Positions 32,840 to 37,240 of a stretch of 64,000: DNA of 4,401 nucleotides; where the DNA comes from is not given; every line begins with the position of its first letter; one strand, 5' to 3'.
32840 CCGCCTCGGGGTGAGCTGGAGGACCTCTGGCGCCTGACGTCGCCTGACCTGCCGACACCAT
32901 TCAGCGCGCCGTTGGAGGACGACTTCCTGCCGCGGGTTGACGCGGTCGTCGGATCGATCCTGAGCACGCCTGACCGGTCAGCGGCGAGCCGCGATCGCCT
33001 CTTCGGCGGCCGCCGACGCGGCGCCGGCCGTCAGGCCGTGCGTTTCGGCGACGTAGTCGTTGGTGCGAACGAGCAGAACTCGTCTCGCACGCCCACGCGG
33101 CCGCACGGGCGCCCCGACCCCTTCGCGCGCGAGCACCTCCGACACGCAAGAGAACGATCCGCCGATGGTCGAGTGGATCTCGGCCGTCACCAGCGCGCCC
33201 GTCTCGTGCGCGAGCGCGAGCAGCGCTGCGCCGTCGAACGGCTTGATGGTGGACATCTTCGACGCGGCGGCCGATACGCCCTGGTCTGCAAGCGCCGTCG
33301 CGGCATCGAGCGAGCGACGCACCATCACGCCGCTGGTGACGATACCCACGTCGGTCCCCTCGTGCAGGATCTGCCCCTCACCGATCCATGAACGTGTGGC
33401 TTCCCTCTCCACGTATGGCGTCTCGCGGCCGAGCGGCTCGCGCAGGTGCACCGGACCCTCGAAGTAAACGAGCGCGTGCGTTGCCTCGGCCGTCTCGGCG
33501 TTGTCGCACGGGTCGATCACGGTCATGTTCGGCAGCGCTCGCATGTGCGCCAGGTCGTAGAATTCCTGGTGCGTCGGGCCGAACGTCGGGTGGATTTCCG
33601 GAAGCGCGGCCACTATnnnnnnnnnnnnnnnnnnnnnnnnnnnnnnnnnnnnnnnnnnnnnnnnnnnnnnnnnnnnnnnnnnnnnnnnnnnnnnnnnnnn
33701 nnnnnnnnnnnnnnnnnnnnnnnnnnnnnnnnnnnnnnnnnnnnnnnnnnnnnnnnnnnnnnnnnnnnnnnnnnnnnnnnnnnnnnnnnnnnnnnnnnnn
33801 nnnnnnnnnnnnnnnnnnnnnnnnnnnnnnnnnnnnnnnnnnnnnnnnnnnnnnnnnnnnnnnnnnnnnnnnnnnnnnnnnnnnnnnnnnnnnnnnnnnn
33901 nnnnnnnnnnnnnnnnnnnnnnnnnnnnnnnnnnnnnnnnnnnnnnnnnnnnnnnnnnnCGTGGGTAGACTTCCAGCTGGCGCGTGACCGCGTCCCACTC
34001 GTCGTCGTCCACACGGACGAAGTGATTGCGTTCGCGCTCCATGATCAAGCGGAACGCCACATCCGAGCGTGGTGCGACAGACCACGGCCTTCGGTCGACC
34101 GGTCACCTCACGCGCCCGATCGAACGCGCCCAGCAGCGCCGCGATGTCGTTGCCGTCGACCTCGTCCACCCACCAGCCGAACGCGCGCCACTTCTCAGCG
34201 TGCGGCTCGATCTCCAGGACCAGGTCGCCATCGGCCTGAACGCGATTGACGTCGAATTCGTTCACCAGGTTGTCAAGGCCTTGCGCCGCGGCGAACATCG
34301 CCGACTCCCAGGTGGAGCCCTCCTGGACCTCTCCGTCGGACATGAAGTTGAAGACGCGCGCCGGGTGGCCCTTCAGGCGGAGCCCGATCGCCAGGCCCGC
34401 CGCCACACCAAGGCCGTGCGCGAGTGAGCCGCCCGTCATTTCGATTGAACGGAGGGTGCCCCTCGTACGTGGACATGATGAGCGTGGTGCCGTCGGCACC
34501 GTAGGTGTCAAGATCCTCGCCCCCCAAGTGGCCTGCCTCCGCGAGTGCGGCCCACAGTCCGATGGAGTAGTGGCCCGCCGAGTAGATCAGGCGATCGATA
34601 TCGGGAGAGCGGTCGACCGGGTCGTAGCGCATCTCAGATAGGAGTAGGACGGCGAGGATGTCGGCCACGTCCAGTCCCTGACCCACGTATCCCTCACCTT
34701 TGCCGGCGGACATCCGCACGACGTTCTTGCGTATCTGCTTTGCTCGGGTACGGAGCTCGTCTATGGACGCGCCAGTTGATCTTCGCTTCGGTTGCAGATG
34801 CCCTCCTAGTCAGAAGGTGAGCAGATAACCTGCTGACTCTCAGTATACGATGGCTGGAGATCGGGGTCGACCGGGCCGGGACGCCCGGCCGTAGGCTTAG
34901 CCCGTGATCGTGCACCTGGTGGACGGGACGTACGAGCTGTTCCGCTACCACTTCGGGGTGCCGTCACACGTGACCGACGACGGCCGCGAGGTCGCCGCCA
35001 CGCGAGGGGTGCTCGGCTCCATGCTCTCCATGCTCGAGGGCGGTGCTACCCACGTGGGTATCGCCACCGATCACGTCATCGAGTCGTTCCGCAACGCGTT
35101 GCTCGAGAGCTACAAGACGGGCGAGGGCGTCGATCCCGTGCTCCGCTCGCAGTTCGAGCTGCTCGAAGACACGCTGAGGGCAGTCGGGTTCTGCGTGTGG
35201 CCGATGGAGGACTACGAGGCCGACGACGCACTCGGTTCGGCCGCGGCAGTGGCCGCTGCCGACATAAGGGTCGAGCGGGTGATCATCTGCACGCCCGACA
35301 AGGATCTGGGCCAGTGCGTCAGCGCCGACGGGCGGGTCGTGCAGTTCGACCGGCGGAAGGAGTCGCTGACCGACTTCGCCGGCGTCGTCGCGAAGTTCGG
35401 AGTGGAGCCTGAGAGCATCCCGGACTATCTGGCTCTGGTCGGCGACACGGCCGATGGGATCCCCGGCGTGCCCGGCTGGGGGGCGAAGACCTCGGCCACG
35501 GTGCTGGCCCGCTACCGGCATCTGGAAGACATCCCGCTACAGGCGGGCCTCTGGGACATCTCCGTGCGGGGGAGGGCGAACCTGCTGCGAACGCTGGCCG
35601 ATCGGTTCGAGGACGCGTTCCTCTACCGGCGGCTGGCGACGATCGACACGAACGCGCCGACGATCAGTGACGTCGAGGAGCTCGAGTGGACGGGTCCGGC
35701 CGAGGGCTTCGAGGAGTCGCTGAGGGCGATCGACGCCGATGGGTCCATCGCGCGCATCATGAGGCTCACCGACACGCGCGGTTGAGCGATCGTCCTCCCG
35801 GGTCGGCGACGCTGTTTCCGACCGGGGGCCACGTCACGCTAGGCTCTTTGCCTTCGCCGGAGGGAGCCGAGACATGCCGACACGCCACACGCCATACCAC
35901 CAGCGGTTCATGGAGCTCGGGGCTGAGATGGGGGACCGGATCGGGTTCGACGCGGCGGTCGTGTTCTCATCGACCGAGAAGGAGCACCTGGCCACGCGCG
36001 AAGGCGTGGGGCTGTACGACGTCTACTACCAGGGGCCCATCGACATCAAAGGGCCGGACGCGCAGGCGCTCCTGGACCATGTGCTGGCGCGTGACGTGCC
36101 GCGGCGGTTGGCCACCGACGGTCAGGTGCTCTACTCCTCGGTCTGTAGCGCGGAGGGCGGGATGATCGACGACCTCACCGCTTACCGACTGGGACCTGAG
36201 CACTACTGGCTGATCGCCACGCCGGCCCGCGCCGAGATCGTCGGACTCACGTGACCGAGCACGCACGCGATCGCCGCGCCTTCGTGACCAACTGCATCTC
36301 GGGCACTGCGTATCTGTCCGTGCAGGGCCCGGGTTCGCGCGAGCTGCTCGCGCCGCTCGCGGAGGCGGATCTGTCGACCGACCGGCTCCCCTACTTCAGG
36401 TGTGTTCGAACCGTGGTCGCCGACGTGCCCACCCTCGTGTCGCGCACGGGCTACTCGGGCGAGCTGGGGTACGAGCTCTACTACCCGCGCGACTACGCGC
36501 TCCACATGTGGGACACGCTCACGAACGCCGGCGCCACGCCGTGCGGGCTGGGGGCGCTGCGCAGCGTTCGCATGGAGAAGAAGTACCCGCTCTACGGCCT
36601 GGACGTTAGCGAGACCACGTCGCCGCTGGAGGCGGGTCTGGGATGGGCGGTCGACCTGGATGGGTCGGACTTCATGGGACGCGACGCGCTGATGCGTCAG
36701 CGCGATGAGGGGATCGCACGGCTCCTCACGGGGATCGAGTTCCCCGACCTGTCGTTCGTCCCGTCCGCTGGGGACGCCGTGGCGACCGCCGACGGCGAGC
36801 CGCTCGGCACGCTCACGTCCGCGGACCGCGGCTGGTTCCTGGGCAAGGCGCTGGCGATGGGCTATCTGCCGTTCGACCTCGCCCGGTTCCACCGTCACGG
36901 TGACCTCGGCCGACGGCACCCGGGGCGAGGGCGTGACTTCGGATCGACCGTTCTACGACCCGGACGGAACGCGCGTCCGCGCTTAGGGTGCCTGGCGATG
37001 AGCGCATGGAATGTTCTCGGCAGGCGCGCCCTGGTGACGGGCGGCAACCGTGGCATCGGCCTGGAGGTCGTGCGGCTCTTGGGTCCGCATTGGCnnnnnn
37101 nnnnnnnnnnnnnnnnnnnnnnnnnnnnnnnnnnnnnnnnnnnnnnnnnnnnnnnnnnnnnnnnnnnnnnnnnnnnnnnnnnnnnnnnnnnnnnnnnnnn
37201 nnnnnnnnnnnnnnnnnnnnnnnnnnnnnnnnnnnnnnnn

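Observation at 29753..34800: Every gene of a contiguous GntR / VOC / 2-oxoacid dehydrogenase E1 alpha-beta / split-transketolase module is inactivated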

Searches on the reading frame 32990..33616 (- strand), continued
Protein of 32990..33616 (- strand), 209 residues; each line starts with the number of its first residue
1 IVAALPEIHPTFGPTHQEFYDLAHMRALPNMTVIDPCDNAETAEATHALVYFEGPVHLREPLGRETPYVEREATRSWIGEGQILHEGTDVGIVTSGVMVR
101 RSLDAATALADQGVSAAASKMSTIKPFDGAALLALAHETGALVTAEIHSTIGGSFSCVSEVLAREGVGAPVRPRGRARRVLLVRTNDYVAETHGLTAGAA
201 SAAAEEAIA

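Call 55: search_protein_families(library=ncbifam, proteins=[L086:14210-15862:-, L086:9165-10004:+, L086:10001-10975:+, L086:13036-13515:+, L086:13572-14243:+, L086:15859-16959:-, L086:17002-17748:-], max_evalue=0.00001)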
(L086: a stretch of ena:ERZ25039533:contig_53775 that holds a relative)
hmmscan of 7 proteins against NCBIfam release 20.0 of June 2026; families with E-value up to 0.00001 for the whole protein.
L086:14210-15862:- (550 aa): 1 family
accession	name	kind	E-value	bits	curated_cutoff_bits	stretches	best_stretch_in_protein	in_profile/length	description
NF049900.1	ApionLctnaseApnL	equivalog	1.3e-49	169.3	750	2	1-306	18-331/595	D-apionate lactonase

L086:9165-10004:+ (279 aa): 6 families
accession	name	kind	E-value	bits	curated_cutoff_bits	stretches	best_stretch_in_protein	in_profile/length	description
NF004559.0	PRK05899.2-5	equivalog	1.1e-57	195.7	488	1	12-275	14-279/627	transketolase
NF004556.0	PRK05899.2-2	equivalog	4.6e-35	121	575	1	13-275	14-276/639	transketolase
TIGR00232.1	tktlase_bact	equivalog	3e-28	98.6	682.25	1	24-276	8-274/654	transketolase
NF004558.0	PRK05899.2-4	equivalog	1.3e-19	70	788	1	24-276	11-271/651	transketolase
TIGR03186.1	AKGDH_not_PDH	exception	1.5e-07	30.1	1408.3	0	71-193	133-265/889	alpha-ketoglutarate dehydrogenase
TIGR00759.1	aceE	equivalog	3.7e-07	28.5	859.9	0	147-192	219-264/885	pyruvate dehydrogenase (acetyl-transferring), homodimeric type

L086:10001-10975:+ (324 aa): 9 families
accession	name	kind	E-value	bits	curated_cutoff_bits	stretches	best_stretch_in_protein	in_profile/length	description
NF004559.0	PRK05899.2-5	equivalog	4.1e-65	220.2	488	1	19-320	322-624/627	transketolase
TIGR00204.1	dxs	equivalog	3e-53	181.3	465.95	1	12-317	307-612/616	1-deoxy-D-xylulose-5-phosphate synthase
NF003933.0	PRK05444.2-2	equivalog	2.9e-34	118.6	395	1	23-317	301-602/606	1-deoxy-D-xylulose-5-phosphate synthase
NF004556.0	PRK05899.2-2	equivalog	4e-33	114.6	575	1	19-317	326-635/639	transketolase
NF008968.0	PRK12315.1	subfamily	1.9e-30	105.7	510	1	29-316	293-577/582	1-deoxy-D-xylulose-5-phosphate synthase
NF006667.0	PRK09212.1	subfamily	5.6e-19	68.2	321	1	55-279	49-281/327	pyruvate dehydrogenase complex E1 component subunit beta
NF008854.0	PRK11892.1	equivalog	1.1e-17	63.9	454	1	57-279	189-420/464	pyruvate dehydrogenase complex E1 component subunit beta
TIGR00232.1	tktlase_bact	equivalog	4.2e-16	58.4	682.25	1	24-240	358-581/654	transketolase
NF004558.0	PRK05899.2-4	equivalog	9.1e-12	44.2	788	1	39-234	369-570/651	transketolase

L086:13036-13515:+ (159 aa): 7 families
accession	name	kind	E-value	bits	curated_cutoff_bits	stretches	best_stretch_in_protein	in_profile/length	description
TIGR00068.2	glyox_I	equivalog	4.8e-08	33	120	1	14-150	8-141/143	lactoylglutathione lyase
NF050075.1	SMU1112c_YaeR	equivalog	2.8e-07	30.8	140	1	6-148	2-125/125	SMU1112c/YaeR family gloxylase I-like metalloprotein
NF000496.2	Fos_GSH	equivalog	6e-07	29.6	180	0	5-33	2-30/136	fosfomycin resistance glutathione transferase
NF000125.1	498180014_fosA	hypoth_equivalog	1.4e-06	28.5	250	0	5-40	3-38/129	Fos family putative thiol transferase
TIGR03081.1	metmalonyl_epim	equivalog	1.6e-06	28.7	114.95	1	8-120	2-103/129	methylmalonyl-CoA epimerase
NF032892.0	fosA7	exception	6.5e-06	26.3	305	0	8-32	5-29/140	FosA7 family fosfomycin resistance glutathione transferase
TIGR03211.1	catechol_2_3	equivalog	9.8e-06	25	320.2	0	92-149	209-265/303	catechol 2,3-dioxygenase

L086:13572-14243:+ (223 aa): 19 families
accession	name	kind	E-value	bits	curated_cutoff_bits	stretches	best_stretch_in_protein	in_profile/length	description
NF003011.0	PRK03837.1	subfamily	5.4e-33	114.6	260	1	2-215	13-235/241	transcriptional regulator NanR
NF007741.0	PRK10421.1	equivalog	5.2e-28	98.1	311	1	1-208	6-228/262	transcriptional regulator LldR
NF007588.0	PRK10225.1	equivalog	1.4e-20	73.6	442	1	19-208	28-226/257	Uxu operon transcriptional regulator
NF008571.0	PRK11523.1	equivalog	2.3e-18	66.6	396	1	3-207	13-219/258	transcriptional regulator ExuR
NF007442.0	PRK09990.1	equivalog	2.6e-18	66.4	301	1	3-210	15-232/256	transcriptional regulator GlcC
NF007001.0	PRK09464.1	equivalog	2e-15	57.1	330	1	2-207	10-226/254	pyruvate dehydrogenase complex transcriptional repressor PdhR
TIGR03338.1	phnR_burk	equivalog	1.1e-13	51.3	271.5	1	7-207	20-207/212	phosphonate utilization associated transcriptional regulator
TIGR02018.2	his_ut_repres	equivalog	5.8e-13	48.7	220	1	6-71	3-70/226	histidine utilization transcriptional repressor HutC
NF052290.2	MocR_like_YczR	exception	6.3e-12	44.9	487.4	1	3-117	24-129/458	MocR-like transcription factor YczR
NF052441.1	TransRegRv0792c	equivalog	1.4e-11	44.1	400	1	2-121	20-136/260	Rv0792c family HTH-type transcriptional regulator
NF052282.1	PLP_TF_PdxR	equivalog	6.2e-11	42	320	1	3-110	6-112/448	MocR-like pyridoxine biosynthesis transcription factor PdxR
TIGR02812.1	fadR_gamma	equivalog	1.6e-10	41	249.2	1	17-65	23-71/235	fatty acid metabolism transcriptional regulator FadR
NF003444.0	PRK04984.1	equivalog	1.7e-10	40.8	189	1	17-64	24-71/239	fatty acid metabolism transcriptional regulator FadR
TIGR02325.1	C_P_lyase_phnF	equivalog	2.5e-10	40.3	156.8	1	6-67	12-75/238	phosphonate metabolism transcriptional regulator PhnF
TIGR02404.1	trehalos_R_Bsub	equivalog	3.6e-10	39.9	211.95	1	6-71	4-71/233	trehalose operon repressor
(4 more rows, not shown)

L086:15859-16959:- (366 aa): 1 family
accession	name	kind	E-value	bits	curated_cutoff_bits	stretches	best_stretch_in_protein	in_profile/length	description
NF045642.2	HdxyAspAldBhcC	equivalog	3.9e-61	207.3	690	1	9-362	18-383/387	3-hydroxy-D-aspartate aldolase BhcC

L086:17002-17748:- (248 aa): 209 families (the best 25 are shown)
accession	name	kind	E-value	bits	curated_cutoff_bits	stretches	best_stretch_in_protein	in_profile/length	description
NF004526.0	PRK05872.1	subfamily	5.7e-48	163.5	276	1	9-213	7-209/297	short-chain dehydrogenase/reductase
NF005878.0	PRK07825.1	subfamily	9e-48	163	287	1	10-232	7-221/278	short chain dehydrogenase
NF004198.0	PRK05653.1-3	equivalog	1e-45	156.1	296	1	10-207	5-202/248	3-oxoacyl-ACP reductase FabG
NF005594.0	PRK07326.1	equivalog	2.6e-45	154.8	271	1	12-246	6-234/237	SDR family oxidoreductase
NF005806.0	PRK07666.1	equivalog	3.6e-45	154.1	286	1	9-228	4-221/239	3-ketoacyl-ACP reductase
TIGR03971.1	SDR_subfam_1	subfamily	1e-43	149.6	300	1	10-204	1-209/271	mycofactocin-coupled SDR family oxidoreductase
NF009093.0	PRK12429.1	subfamily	2.2e-43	148.4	258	1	10-208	3-201/259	3-hydroxybutyrate dehydrogenase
NF009466.0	PRK12826.1-2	subfamily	3.2e-43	148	222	1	16-237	7-234/248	3-oxoacyl-ACP reductase FabG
NF005559.1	PRK07231.1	subfamily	6.3e-42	143.8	215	1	9-208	1-200/249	glucose 1-dehydrogenase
TIGR01963.1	PHB_DH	subfamily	9.2e-42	143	307.05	1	14-227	3-213/255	3-hydroxybutyrate dehydrogenase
NF005881.0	PRK07832.1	equivalog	5.1e-41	140.7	296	1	9-201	6-200/287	SDR family oxidoreductase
NF004825.0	PRK06181.1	equivalog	1e-40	139.8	215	1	15-201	9-195/268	SDR family oxidoreductase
NF005672.0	PRK07454.1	equivalog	3.7e-40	137.6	234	1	15-244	9-237/241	SDR family oxidoreductase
NF009931.0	PRK13394.1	subfamily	1.1e-39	136.5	340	1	8-222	3-215/262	3-hydroxybutyrate dehydrogenase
NF005853.0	PRK07774.1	equivalog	3.5e-39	134.7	303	1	9-197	3-191/250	SDR family oxidoreductase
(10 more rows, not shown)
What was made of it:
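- On D-apionate / D-apiose catabolic pathway: The L086 orthologue scores 169 bits on NF049900, against a cut-off of 750 (call 55).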

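Call 56: search_protein_families(library=pfam, proteins=[L086:14210-15862:-, L086:13036-13515:+], max_evalue=0.01)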
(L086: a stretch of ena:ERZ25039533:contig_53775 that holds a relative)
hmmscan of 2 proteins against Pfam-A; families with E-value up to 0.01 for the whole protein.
L086:14210-15862:- (550 aa): 0 families

L086:13036-13515:+ (159 aa): 4 families
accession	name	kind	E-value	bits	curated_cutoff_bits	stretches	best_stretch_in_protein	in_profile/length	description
PF00903.31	Glyoxalase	-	6.4e-17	62.5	20.6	1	8-146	2-121/121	Glyoxalase/Bleomycin resistance protein/Dioxygenase superfamily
PF13669.12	Glyoxalase_4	-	3e-11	44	27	1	9-115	1-93/109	Glyoxalase/Bleomycin resistance protein/Dioxygenase superfamily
PF18029.7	Glyoxalase_6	-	9.3e-07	29.9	23.6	1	15-146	6-105/106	Glyoxalase-like domain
PF13468.12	Glyoxalase_3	-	0.00039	20.9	25.1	1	8-127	1-112/176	Glyoxalase-like domain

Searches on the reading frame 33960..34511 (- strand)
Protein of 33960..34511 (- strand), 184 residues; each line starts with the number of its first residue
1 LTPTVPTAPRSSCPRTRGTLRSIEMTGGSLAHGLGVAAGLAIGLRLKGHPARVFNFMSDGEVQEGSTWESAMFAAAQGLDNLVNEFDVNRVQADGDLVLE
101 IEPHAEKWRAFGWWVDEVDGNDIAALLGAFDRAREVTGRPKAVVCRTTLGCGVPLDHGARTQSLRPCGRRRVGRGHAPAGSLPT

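Call 5: search_protein_families(library=pfam, proteins=[window:33960-34511:-], max_evalue=0.01)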
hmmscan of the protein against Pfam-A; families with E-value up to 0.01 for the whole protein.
window:33960-34511:- (184 aa): 1 family
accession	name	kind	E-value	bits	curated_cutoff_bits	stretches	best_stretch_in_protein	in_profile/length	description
PF00456.26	Transketolase_N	-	1.3e-21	77.4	22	1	20-160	104-256/334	Transketolase, thiamine diphosphate binding domain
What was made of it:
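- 33957..34800 (-): Transketolase N-terminal-half (ThDP-binding) pseudogene; 3 frameshifts (34446 +1, 34049 +1, and +2 near 33985 that removes its stop). Transketolase_N is split across frames (call 5).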

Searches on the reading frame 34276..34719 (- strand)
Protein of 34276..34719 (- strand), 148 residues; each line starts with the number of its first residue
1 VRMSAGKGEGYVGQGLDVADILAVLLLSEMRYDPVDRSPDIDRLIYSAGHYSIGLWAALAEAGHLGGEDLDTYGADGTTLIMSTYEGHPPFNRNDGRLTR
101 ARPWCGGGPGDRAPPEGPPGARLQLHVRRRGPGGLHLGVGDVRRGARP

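Call 5: search_protein_families(library=pfam, proteins=[window:34276-34719:-], max_evalue=0.01)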
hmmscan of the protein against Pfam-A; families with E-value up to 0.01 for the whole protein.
window:34276-34719:- (148 aa): 1 family
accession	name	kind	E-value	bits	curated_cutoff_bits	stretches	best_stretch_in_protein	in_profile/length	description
PF00456.26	Transketolase_N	-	9e-05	22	22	1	8-96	21-106/334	Transketolase, thiamine diphosphate binding domain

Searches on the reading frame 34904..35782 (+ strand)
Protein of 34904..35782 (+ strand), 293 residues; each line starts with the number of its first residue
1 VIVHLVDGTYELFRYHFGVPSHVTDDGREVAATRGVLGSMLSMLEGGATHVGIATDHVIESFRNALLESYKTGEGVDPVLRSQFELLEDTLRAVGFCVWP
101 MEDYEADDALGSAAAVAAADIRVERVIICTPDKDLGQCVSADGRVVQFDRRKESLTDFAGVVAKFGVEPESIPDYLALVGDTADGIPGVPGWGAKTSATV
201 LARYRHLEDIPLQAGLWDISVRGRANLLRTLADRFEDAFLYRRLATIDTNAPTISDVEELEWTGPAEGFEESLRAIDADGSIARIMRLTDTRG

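Call 4: find_encoding_contigs(protein=window:34904-35782:+, flank=10000, max_places=10)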
Protein window:34904-35782:+ (293 aa): no gene with exactly this product is on record in the collection.

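Call 6: find_related_loci(query=window:34904-35782:+, collection=genome_contigs, flank=10000)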
Query window:34904-35782:+ (293 aa) in genome_contigs; peptide patterns used: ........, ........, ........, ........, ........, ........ (x = any residue, [..] = any of these).
597 stretches matched a pattern (row limit reached: there are more); 432 encode a relative of the query (tblastn E <= 1e-3); the best 80 are kept; 80 distinct loci.
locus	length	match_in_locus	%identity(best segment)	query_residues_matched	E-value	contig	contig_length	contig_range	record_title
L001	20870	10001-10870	78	1-290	8e-150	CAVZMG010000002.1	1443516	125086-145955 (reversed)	MAG: uncultured Actinomycetes bacterium isolate MFD02134.bin.1.239 genome assembly, contig: contig_10174, whole genome s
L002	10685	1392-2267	65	1-292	1e-124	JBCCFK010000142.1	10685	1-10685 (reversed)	MAG: Actinomycetota bacterium isolate P01_B01_bin.17 k141_1280121_length_10685_cov_13.0000, whole genome shotgun sequenc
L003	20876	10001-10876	64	1-292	4e-124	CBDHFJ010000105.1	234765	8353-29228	MAG: Acidimicrobiales bacterium isolate e8aadc22-aadd-464e-86f0-3648bb968b02 genome assembly, contig: contig_105, whole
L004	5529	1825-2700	61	1-292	1e-120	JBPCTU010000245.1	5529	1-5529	MAG: Acidimicrobiales bacterium isolate MAG_seacave_99 S1Ck127_998412, whole genome shotgun sequence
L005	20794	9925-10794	63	3-292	2e-119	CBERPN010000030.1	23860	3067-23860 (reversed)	MAG TPA_asm: uncultured bacterium isolate SRR17063066_binner12_Refined_94 genome assembly, contig: ERZ25083849.1575, who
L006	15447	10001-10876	62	1-292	1e-118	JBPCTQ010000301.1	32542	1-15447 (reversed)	MAG: Acidimicrobiales bacterium isolate MAG_seacave_32 S1Ck127_6794034, whole genome shotgun sequence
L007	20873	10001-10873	67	1-292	7e-118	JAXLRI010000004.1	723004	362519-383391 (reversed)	MAG: Acidimicrobiales bacterium isolate STL-ACT5 C1.219.fa-4, whole genome shotgun sequence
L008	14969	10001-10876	62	1-292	4e-117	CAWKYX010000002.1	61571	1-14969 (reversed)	MAG: Acidimicrobiia bacterium isolate CB4_SCM.92 genome assembly, contig: Ga0302127_10000030, whole genome shotgun seque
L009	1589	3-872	66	1-292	2e-125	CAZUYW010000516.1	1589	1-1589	MAG TPA_asm: uncultured Iamiaceae bacterium isolate SRP257259_co1_121 genome assembly, contig: NODE_165129_length_1589_c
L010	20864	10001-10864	64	1-288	4e-116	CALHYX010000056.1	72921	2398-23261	MAG: uncultured Acidimicrobiales bacterium isolate R2_Bin_MAXBIN__055_1 genome assembly, contig: c_000000097470, whole g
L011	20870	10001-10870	62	1-292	6e-116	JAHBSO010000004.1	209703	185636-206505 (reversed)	MAG: Actinomycetota bacterium isolate ACE_ACT3 ACT3_4, whole genome shotgun sequence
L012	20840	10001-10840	64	1-280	9e-116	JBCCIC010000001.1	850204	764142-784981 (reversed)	MAG: Actinomycetota bacterium isolate P01_B01_bin.81 k141_541477_length_850204_cov_88.0005, whole genome shotgun sequenc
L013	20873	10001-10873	67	1-292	1e-115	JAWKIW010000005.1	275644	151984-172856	MAG: Acidimicrobiales bacterium isolate ABC2.103 ABC2.103.fa-5, whole genome shotgun sequence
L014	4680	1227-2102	62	1-292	7e-115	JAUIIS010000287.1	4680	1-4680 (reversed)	MAG: Acidimicrobiia bacterium isolate Co_bin.273 NODE_105854_length_4680_cov_0.996486, whole genome shotgun sequence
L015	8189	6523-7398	59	1-292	3e-114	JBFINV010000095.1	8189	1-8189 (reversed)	MAG: Acidimicrobiales bacterium isolate Mix_sand12.2021.10.G.72 k141_115539_length_8189_cov_17.0000, whole genome shotgu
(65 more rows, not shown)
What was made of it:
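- Tried and rejected: Using the exonuclease to pull syntenic loci from genomes (call 6).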

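Call 54: search_protein_families(library=pfam, proteins=[window:34904-35782:+], max_evalue=0.001)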
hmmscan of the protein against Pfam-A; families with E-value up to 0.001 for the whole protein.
window:34904-35782:+ (293 aa): 2 families
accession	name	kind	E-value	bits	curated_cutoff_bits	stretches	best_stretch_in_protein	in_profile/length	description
PF02739.22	5_3_exonuc_N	-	7.3e-28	97.8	34.3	1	4-166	3-164/164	5'-3' exonuclease, N-terminal resolvase-like domain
PF01367.25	5_3_exonuc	-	4.5e-21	75.6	40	1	167-266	1-95/97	5'-3' exonuclease, C-terminal SAM fold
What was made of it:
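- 34904..35785 (+): 5'-3' exonuclease; intact core gene that interrupts the run of broken genes (a boundary marker, not part of the cluster). Complete Pfam domains (call 54).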

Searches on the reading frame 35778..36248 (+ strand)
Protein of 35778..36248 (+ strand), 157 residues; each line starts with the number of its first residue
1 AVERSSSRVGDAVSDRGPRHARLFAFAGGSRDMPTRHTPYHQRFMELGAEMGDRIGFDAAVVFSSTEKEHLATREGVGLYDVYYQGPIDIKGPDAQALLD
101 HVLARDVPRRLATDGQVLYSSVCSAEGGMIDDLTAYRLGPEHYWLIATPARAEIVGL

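Call 13: search_protein_families(library=pfam, proteins=[window:35778-36248:+], max_evalue=0.01)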
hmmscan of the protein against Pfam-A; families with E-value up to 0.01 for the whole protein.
window:35778-36248:+ (157 aa): 1 family
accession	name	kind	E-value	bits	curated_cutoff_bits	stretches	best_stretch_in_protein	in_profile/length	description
PF01571.26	GCV_T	-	1.4e-24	87.1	25.6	1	41-153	2-114/255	Aminomethyltransferase folate-binding domain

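Call 55: search_protein_families(library=ncbifam, proteins=[window:35778-36248:+], max_evalue=0.00001)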
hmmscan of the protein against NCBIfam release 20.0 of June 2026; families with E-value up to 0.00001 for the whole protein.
window:35778-36248:+ (157 aa): 6 families
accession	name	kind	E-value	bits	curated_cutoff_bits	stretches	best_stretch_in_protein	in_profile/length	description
NF001567.0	PRK00389.1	subfamily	1.9e-25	89.6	300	1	35-152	3-118/359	glycine cleavage system aminomethyltransferase GcvT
TIGR00528.1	gcvT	equivalog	3.4e-20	72.3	235.85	1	36-149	2-114/362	glycine cleavage system aminomethyltransferase GcvT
NF053776.1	TmaoDeMthMsil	equivalog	2.9e-19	69.1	1100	1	30-147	380-497/763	trimethylamine N-oxide demethylase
NF010093.0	PRK13579.1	equivalog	8.2e-15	54.5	459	1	34-148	8-120/371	glycine cleavage system aminomethyltransferase GcvT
TIGR01372.1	soxA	subfamily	5.3e-12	44.4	1164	1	25-154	594-732/996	sarcosine oxidase subunit alpha family protein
NF009133.0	PRK12486.1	equivalog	9.1e-11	41.3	410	1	60-145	38-121/369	dimethylsulfoniopropionate demethylase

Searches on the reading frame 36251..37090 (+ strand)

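Call 13: search_protein_families(library=pfam, proteins=[window:36251-37090:+], max_evalue=0.01)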
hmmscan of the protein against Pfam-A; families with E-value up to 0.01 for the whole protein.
window:36251-37090:+ (280 aa): 2 families
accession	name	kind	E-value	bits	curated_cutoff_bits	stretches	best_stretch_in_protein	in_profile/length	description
PF01571.26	GCV_T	-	2.4e-39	135.6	25.6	1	1-133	120-255/255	Aminomethyltransferase folate-binding domain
PF08669.17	GCV_T_C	-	9.5e-07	29.1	25.9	1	159-212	3-55/80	Glycine cleavage T-protein C-terminal barrel domain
